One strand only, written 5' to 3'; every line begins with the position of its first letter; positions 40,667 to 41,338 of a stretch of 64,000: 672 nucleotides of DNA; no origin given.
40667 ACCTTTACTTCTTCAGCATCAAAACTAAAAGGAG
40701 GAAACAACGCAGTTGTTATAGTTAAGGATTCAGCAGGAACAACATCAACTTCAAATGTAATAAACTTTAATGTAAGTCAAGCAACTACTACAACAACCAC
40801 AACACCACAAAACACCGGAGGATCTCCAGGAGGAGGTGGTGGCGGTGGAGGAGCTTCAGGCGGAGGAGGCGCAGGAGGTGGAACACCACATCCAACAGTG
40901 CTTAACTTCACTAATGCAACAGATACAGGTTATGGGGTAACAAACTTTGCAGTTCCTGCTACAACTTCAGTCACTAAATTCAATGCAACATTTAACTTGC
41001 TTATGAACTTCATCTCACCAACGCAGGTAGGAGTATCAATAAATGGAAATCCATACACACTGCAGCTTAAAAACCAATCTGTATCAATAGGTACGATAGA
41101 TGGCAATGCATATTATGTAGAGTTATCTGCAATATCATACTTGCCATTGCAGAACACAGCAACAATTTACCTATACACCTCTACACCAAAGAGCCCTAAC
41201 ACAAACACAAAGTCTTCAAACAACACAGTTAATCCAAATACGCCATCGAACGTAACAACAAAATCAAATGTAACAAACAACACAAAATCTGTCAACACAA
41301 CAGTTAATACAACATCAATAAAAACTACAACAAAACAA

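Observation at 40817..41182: Conserved 'poly-Gly hinge plus PHPTV beta-module' shared by two giant proteins on opposite strands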

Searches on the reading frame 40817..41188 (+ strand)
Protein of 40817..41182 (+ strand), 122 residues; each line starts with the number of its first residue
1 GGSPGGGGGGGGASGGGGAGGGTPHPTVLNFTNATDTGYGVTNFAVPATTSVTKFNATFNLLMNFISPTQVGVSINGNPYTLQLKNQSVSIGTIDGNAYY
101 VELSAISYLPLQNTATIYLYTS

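Call 8: search_protein_families(library=pfam, proteins=[window:40817-41182:+], max_evalue=1)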
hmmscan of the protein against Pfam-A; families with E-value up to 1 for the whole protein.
window:40817-41182:+ (122 aa): 0 families

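Call 12: find_homologous_proteins(query=A1, max_evalue=0.01)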
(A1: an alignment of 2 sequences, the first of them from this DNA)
Query A1 (2 sequences): 12 candidates shared short words with the query, none scored E <= 0.01.

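Call 17: find_related_loci(query=A1, collection=genome_contigs, flank=10000)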
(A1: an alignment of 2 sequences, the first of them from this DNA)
Query A1 (102 aa) in genome_contigs; peptide patterns used: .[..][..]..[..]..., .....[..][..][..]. (x = any residue, [..] = any of these).
61 stretches matched a pattern; 1 encode a relative of the query (tblastn E <= 1e-3); 1 distinct loci.
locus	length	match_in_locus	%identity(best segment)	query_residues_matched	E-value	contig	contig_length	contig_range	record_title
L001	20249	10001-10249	45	15-98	5e-17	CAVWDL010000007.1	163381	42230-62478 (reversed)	MAG: uncultured Candidatus Micrarchaeota archaeon isolate MFD01476.bin.2.20 genome assembly, contig: contig_65404, whole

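Call 23: search_protein_representatives(alignment_id=A1)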
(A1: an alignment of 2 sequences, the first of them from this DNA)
Query: 2 sequences, 102 profile positions. Proteins with E-value up to 0.001 (for the whole library): 264; up to 1e-10: 42; up to 1e-30: 4. The best 150 are listed.
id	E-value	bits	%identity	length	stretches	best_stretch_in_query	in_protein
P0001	3.7e-48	177.9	-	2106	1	1-102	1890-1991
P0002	5.2e-45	167.8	-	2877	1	1-100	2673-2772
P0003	5.0e-43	161.4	-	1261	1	1-100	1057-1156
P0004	1.9e-31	124.3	-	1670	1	1-99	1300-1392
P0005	6.5e-28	112.9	-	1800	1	1-99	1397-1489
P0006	8.0e-28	112.6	-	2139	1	1-99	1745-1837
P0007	1.1e-24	102.5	-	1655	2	1-99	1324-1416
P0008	1.9e-17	79.3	-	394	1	4-101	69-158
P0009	3.4e-15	72.1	-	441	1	4-99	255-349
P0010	2.6e-14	69.2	-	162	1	24-95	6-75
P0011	4.2e-14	68.5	-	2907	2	3-101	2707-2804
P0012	7.0e-14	67.9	-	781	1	18-97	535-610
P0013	1.7e-13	66.6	-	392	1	9-100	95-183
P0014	2.6e-13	66.0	-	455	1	8-99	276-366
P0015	3.7e-13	65.5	-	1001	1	12-101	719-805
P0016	1.0e-12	64.1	-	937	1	4-99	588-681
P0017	2.9e-12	62.7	-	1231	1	3-99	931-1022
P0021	7.7e-12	61.3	-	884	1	11-101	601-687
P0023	1.0e-11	60.9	-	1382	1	11-99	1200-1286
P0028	1.8e-11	60.1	-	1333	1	4-99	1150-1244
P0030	3.3e-11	59.3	-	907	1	8-98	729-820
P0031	3.7e-11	59.1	-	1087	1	4-100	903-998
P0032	4.0e-11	59.0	-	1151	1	4-98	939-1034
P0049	3.3e-10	56.1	-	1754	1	4-100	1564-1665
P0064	9.6e-10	54.6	-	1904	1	4-100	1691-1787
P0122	8.8e-08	48.3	-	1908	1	4-100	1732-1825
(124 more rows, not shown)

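Call 30: search_protein_families(library=pfam, alignment_id=A3, max_evalue=0.1)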
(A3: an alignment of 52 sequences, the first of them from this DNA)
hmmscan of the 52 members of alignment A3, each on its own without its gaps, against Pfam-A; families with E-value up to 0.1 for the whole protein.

A. member 1, seq(102 aa): 0 families

B. families by the number of members that match (of 52 scanned): 19 families
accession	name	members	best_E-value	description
PF22336.2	RhiE-like_linker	1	0.0013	RhiE-like, KS-MAT linker domain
PF14344.12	DUF4397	1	0.0061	Domain of unknown function (DUF4397)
PF24842.1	UFD1_N2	1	0.0081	Ubiquitin fusion degradation protein UFD1, N-terminal subdomain 2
PF06551.18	DUF1120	1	0.013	Protein of unknown function (DUF1120)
PF21446.3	Gp34_trimer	1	0.018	Long-tail fiber proximal subunit, C-terminal, trimerization domain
PF21241.2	UvsW_N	1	0.022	DNA helicase UvsW, N-terminal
PF25670.1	Phage_tail_C_2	1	0.022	Phage tail protein C-terminal domain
PF21327.3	GspA_C39-like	1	0.024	GspA, peptidase C39-like domain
PF17735.7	BslA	1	0.027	Biofilm surface layer A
PF18283.7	CBM77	1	0.034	Carbohydrate binding module 77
PF08309.17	LVIVD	1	0.038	LVIVD repeat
PF22768.1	SPP1_Dit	1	0.053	Siphovirus-type tail component, C-terminal domain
PF10842.14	DUF2642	1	0.069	Protein of unknown function (DUF2642)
PF22349.1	Fervidolysin_SD2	1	0.07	Fervidolysin, second beta-sandwich domain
PF17834.7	GHD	1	0.072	Beta-sandwich domain in beta galactosidase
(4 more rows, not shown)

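Call 31: search_solved_structures(query=A3, max_evalue=1)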
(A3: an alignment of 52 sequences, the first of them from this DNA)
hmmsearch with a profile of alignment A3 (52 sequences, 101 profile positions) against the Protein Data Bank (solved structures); distinct sequences matched with E-value up to 1: 2.
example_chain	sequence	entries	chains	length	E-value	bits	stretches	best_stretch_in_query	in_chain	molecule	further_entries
5xlj_A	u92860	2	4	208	0.12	15.5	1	6-56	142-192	Flagellar hook-associated protein 2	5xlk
9ndy_J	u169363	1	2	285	0.3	14.2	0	26-88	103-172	Wedge protein 1 (gp024)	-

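Call 32: list_cluster_members(proteins=[P0001, P0002, P0004, P0007, P0011, P0017, P0031, P0049, P0064, P0122])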
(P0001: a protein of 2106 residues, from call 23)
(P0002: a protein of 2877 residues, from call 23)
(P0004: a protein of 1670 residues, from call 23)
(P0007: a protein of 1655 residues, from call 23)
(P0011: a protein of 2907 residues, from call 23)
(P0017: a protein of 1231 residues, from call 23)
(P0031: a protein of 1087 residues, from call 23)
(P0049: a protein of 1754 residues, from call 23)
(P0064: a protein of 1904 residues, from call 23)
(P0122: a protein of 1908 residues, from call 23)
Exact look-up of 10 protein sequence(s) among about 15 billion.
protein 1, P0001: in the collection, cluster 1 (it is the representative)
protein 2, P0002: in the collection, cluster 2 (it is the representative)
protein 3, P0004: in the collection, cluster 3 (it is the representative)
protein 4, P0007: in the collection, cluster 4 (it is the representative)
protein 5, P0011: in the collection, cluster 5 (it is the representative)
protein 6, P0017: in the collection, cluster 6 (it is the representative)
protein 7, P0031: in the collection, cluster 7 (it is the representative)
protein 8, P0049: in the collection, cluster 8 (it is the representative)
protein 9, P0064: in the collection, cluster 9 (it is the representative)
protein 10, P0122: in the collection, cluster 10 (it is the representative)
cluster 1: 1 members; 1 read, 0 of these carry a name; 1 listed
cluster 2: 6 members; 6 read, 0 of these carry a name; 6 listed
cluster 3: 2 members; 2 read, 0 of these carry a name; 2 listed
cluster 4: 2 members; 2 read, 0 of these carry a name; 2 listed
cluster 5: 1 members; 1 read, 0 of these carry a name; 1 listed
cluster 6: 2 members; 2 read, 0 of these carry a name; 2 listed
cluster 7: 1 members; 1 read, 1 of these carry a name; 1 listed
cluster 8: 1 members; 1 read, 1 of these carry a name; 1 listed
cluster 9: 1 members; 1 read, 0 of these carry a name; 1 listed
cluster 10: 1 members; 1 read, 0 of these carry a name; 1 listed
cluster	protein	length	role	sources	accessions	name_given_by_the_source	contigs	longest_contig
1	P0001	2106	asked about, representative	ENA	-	-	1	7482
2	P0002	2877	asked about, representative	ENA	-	-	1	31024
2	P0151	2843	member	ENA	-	-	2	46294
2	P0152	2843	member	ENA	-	-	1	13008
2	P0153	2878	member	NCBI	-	-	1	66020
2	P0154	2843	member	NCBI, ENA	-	-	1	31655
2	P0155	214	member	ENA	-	-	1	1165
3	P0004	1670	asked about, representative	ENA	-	-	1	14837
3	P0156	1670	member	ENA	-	-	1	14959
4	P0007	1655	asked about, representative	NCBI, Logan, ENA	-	-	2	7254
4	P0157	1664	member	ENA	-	-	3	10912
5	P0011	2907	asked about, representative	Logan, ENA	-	-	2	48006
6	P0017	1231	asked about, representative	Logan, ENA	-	-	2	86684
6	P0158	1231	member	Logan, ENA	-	-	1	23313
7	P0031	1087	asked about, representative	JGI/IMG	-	hypothetical protein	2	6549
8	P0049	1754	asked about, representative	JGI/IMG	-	hypothetical protein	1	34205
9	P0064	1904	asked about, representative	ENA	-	-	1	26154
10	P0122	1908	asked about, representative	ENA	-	-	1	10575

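Call 33: search_protein_families(library=ncbifam, alignment_id=A3, max_evalue=0.1)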
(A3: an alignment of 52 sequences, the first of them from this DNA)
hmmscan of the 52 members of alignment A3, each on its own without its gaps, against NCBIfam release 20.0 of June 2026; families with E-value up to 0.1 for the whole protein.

A. member 1, seq(102 aa): 0 families

B. families by the number of members that match (of 52 scanned): 8 families
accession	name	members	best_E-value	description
TIGR02059.1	swm_rep_I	2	0.024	cyanobacterial long protein repeat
NF040709.1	benzoate_BenM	1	0.0029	benzoate utilization transcription regulator BenM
NF041579.1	betaxyl_Flavo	1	0.014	beta-xylosidase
NF008441.0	PRK11285.1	1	0.015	L-arabinose ABC transporter permease AraH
NF010829.0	PRK14233.1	1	0.021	fluoride efflux transporter CrcB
NF010459.0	PRK13884.1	1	0.044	conjugal transfer peptidase TraF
NF049881.1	FTN_0109_fam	1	0.055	FTN_0109 family protein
NF010665.0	PRK14059.1-4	1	0.083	pyrimidine reductase family protein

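Call 34: predict_structure(alignment_id=A3)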
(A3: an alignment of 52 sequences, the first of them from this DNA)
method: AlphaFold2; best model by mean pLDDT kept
length: 102 residues; sequences in the alignment: 52
mean_pLDDT: 90.1   pTM: 0.80
mean pLDDT of the five models: 90.1, 89.7, 86.5, 85.3, 80.0
residues with pLDDT >= 90: 69; 70-90: 30; 50-70: 3; < 50: 0
segments of 3 or more residues with pLDDT < 50: none
pLDDT, mean of each block of 10 residues (from residue 1): 85 91 91 88 94 96 91 91 86 92 68
secondary structure, 60 per line:
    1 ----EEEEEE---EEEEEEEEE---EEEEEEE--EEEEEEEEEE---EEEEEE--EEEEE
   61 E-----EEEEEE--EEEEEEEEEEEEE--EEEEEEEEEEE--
elements in order: E5-10 E14-22 E26-32 E35-44 E48-53 E56-61 E67-72 E75-87 E90-100

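Call 37: fold_search(model_id=the predicted structure, library=pdb)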
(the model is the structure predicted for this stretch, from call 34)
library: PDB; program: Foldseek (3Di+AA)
matches with E <= 10: 626; with E <= 0.001: 0
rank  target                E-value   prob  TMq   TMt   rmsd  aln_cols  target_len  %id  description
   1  3rt0_D                6.9e-02  0.20  0.23  0.16  13.2       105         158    8  Crystal structure of PYL10-HAB1 complex in the absence of abscisic acid (ABA) (released 2011-06-22)
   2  3oqu_A                8.5e-02  0.18  0.23  0.15  13.0       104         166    9  Crystal structure of native abscisic acid receptor PYL9 with ABA (released 2011-09-14)
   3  3oqu_B                9.0e-02  0.18  0.23  0.15  12.9       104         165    9  Crystal structure of native abscisic acid receptor PYL9 with ABA (released 2011-09-14)
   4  5ujv_A                1.2e-01  0.13  0.22  0.13  13.5       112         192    9  Crystal structure of FePYR1 in complex with abscisic acid (released 2017-11-08)
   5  3rt2                  1.3e-01  0.12  0.19  0.13  14.6       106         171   10  Crystal structure of apo-PYL10 (released 2011-06-22)
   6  1r0u                  1.3e-01  0.60  0.39  0.31  12.6       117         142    7  Crystal structure of ywiB protein from Bacillus subtilis (released 2003-12-30)
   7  3w9r                  1.3e-01  0.15  0.23  0.15  13.1       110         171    7  Crystal structure of the high-affinity abscisic acid receptor PYL9/RCAR9 bound to ABA (released 2014-04-09)
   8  8ay7_A                1.4e-01  0.12  0.21  0.13  13.7       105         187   15  X-RAY CRYSTAL STRUCTURE OF THE CsPYL1(V112L, T135L,F137I, T153I, V168A)-iSB7-HAB1 TERNARY COMPLEX (released 2023-03-22)
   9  3u2g                  1.7e-01  0.85  0.47  0.20   7.9       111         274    9  Crystal structure of the C-terminal DUF1608 domain of the Methanosarcina acetivorans S-layer (MA0829) protein (released 2012-07-04)
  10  3njo_A                1.7e-01  0.10  0.20  0.13  14.7       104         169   10  X-ray crystal structure of the Pyr1-pyrabactin A complex (released 2010-08-18)
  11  3rt0_C                1.8e-01  0.09  0.18  0.13  14.3       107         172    9  Crystal structure of PYL10-HAB1 complex in the absence of abscisic acid (ABA) (released 2011-06-22)
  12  5ur5                  2.2e-01  0.14  0.22  0.15  13.1        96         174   10  PYR1 bound to the rationally designed agonist 4m (released 2017-11-29)
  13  5zch_D                2.4e-01  0.12  0.23  0.15  13.3       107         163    6  Crystal structure of OsPP2C50 I267W:OsPYL/RCAR3 with (+)-ABA (released 2019-03-06)
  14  3w1z_D                2.6e-01  0.21  0.27  0.25  11.8       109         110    8  Heat shock protein 16.0 from Schizosaccharomyces pombe (released 2013-03-13)
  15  5zul_E                2.7e-01  0.35  0.34  0.37  11.5       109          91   10  Small heat shock protein from Mycobacterium marinum M : Form-3 (released 2019-01-30)
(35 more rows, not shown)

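Call 38: find_homologous_proteins(query=A3, max_evalue=0.001)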
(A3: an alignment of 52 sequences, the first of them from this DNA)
Query A3 (52 sequences) (102 aa, profile of the alignment): 2 proteins with E <= 0.001 among 366 candidates.
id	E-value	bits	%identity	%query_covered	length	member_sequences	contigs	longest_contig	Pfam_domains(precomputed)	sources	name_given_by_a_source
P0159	6.5e-21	92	32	89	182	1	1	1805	-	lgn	-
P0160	5.8e-20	89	28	95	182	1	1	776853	-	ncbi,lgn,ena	-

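Call 39: find_encoding_contigs(protein=P0160, flank=10000, max_places=3)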
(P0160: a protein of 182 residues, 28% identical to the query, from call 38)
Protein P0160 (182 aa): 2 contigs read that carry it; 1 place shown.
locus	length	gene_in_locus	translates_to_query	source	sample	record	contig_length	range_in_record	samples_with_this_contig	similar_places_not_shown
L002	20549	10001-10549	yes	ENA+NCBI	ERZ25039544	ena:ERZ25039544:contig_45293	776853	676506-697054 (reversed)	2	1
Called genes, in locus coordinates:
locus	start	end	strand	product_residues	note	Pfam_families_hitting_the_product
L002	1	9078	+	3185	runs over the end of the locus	-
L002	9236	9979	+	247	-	-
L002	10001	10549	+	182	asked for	-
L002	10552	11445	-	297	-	PF14578:GTP_EFTU_D4 (faint), PF03144:GTP_EFTU_D2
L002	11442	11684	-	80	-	-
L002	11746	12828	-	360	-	PF13506:Glyco_transf_21, PF00535:Glycos_transf_2, PF13641:Glyco_tranf_2_3, PF13632:Glyco_trans_2_3 (weak)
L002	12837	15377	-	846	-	PF17900:Peptidase_M1_N, PF01433:Peptidase_M1, PF11838:ERAP1_C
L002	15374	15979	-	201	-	PF13302:Acetyltransf_3, PF13420:Acetyltransf_4, PF00583:Acetyltransf_1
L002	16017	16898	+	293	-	PF00491:Arginase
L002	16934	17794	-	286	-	PF01925:TauE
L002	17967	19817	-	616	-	PF13231:PMT_2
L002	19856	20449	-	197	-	PF13580:SIS_2, PF01380:SIS (weak)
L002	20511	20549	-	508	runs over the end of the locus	PF01921:tRNA-synt_1f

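Call 40: find_encoding_contigs(protein=P0002, flank=10000, max_places=3)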
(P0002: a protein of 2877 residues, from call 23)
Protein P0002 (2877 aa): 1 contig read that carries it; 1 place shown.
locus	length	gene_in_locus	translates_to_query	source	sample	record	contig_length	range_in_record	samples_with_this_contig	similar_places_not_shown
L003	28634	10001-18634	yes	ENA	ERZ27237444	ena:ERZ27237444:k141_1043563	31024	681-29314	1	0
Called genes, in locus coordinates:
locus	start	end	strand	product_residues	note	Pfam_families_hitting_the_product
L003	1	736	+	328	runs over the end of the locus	PF00005:ABC_tran, PF13304:AAA_21 (faint)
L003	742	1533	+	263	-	PF06182:ABC2_membrane_6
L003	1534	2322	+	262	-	PF06182:ABC2_membrane_6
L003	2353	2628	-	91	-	PF07866:DUF1653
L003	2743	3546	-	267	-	PF00696:AA_kinase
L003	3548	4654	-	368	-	PF22700:MVD-like_N, PF00288:GHMP_kinases_N, PF18376:MDD_C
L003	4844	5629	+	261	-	PF06195:DUF996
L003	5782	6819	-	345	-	PF22700:MVD-like_N (weak), PF00288:GHMP_kinases_N, PF08544:GHMP_kinases_C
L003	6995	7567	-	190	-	PF12796:Ank_2, PF13857:Ank_5 (weak), PF13606:Ank_3 (faint), PF12796:Ank_2, PF13637:Ank_4 (weak), PF00023:Ank (weak)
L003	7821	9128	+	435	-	-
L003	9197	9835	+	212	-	PF00596:Aldolase_II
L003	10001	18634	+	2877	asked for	-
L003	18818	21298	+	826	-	-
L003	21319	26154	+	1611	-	PF01731:Arylesterase (faint), PF01436:NHL (faint), PF25174:Beta-prop_THOC3, PF21783:YNCE (weak), PF10282:Lactonase (weak)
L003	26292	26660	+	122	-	-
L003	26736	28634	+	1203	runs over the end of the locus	?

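Call 57: fold_search(model_id=the predicted structure, library=viral)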
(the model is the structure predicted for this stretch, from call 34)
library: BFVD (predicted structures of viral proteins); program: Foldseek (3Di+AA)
matches with E <= 10: 812; with E <= 0.001: 0
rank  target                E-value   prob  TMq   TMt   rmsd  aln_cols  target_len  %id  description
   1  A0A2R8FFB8            1.1e-02  1.00  0.55  0.54   4.4       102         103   10  Uncharacterized protein [Cedratvirus Zaza IHUMI]
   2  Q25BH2                1.4e-02  0.99  0.47  0.35   6.0       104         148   16  Putative transmembrane protein ORF23 [His1 virus (isolate Australia/Victoria)]
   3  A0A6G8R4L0            2.5e-02  0.97  0.49  0.45  11.8       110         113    6  (no name in the UniProt tables at hand)
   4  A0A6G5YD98            4.1e-02  0.95  0.41  0.43   8.5       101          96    8  (no name in the UniProt tables at hand)
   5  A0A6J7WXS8            5.1e-02  0.82  0.40  0.38  10.0       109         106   13  Uncharacterized protein [uncultured Caudovirales phage]
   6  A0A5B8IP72            6.7e-02  0.41  0.25  0.13  11.6       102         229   14  CS domain protein [Mimiviridae sp. ChoanoV1]
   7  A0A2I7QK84            9.3e-02  0.87  0.40  0.42   7.9        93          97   11  (no name in the UniProt tables at hand)
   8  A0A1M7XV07            1.3e-01  0.44  0.34  0.30  13.6       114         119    4  Uncharacterized protein [Cedratvirus A11]
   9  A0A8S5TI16            1.6e-01  0.16  0.25  0.24  11.0       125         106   12  Uncharacterized protein [Siphoviridae sp. ctuBK6]
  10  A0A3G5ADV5            1.7e-01  0.28  0.26  0.12  12.9       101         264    9  CS-domain-containing protein [Hyperionvirus sp.]
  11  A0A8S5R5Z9            1.7e-01  0.15  0.26  0.20  13.5       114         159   11  Uncharacterized protein [Myoviridae sp. ctaOv25]
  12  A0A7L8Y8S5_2          1.7e-01  0.13  0.23  0.05  13.5       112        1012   12  F-box domain-containing protein [Picoa juniperi megatotivirus 1]
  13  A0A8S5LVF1            2.0e-01  0.14  0.24  0.17  12.2       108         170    7  Uncharacterized protein [Siphoviridae sp. ctkzC12]
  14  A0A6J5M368            2.0e-01  0.12  0.25  0.20   9.1       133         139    9  Tail completion protein [uncultured Caudovirales phage]
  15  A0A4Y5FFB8            2.5e-01  0.10  0.19  0.17  13.0       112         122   13  (no name in the UniProt tables at hand)
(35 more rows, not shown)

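Call 59: search_protein_families(library=pfam, proteins=[L002:9236-9976:+], max_evalue=0.001)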
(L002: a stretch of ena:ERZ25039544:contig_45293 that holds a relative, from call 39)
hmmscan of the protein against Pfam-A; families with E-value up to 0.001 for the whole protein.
L002:9236-9976:+ (247 aa): 0 families
